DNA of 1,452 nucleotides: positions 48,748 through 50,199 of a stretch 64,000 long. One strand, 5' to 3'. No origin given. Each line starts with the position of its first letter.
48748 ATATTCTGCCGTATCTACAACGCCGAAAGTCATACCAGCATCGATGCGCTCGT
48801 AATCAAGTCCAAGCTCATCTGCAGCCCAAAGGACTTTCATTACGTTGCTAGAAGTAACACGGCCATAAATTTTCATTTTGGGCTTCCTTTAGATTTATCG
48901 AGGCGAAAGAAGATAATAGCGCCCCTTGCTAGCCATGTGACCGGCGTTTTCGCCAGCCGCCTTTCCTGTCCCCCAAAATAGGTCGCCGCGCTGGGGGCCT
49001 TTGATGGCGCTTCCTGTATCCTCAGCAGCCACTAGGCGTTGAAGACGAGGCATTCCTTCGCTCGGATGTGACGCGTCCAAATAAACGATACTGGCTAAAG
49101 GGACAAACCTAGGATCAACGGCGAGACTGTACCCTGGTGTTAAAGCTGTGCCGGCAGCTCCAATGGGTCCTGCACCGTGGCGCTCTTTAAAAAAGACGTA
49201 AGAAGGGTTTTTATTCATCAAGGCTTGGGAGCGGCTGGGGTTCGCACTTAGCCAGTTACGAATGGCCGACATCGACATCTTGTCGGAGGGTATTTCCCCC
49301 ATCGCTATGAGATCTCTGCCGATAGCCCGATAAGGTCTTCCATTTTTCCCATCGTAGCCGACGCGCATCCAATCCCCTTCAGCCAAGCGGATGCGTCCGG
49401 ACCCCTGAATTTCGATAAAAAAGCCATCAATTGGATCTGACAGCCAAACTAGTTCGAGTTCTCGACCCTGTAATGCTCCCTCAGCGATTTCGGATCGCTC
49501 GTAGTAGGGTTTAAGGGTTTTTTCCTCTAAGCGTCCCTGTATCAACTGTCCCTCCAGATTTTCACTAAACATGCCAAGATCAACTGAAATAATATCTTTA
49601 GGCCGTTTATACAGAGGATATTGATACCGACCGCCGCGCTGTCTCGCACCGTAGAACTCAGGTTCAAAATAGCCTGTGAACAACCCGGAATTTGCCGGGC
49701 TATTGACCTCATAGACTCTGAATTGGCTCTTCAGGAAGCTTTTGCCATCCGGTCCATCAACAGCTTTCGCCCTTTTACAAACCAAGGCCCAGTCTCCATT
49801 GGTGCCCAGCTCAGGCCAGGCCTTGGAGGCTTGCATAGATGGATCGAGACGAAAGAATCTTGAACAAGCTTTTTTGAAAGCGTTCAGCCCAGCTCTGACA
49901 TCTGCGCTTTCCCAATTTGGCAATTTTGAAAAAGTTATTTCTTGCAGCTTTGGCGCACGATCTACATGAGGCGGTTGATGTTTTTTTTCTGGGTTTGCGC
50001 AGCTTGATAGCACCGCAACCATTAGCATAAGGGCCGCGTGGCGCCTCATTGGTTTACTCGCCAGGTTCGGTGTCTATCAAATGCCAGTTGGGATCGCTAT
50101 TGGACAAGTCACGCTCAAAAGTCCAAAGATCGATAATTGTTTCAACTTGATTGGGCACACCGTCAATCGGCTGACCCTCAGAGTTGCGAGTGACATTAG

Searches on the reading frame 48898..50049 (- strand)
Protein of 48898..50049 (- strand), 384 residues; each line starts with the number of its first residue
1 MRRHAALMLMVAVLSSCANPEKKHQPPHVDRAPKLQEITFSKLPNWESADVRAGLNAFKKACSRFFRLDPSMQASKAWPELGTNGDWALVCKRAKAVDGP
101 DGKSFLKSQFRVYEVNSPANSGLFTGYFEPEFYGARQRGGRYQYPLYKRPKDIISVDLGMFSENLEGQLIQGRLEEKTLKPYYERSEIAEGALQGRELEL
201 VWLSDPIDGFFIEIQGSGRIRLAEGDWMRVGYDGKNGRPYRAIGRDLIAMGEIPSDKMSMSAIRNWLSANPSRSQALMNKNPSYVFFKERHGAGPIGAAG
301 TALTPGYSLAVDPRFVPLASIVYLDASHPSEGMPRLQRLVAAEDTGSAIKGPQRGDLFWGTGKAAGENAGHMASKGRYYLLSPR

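Call 94: search_protein_families(library=pfam, proteins=[window:48898-50049:-], max_evalue=0.00001)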
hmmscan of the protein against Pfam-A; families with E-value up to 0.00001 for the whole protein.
window:48898-50049:- (384 aa): 2 families
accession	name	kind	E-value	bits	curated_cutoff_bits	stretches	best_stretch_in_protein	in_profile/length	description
PF03562.22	MltA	-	2.3e-61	207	24.3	1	123-288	1-163/163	MltA specific insert domain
PF06725.17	3D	-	3e-20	72.6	23.8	1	308-381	2-71/72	3D domain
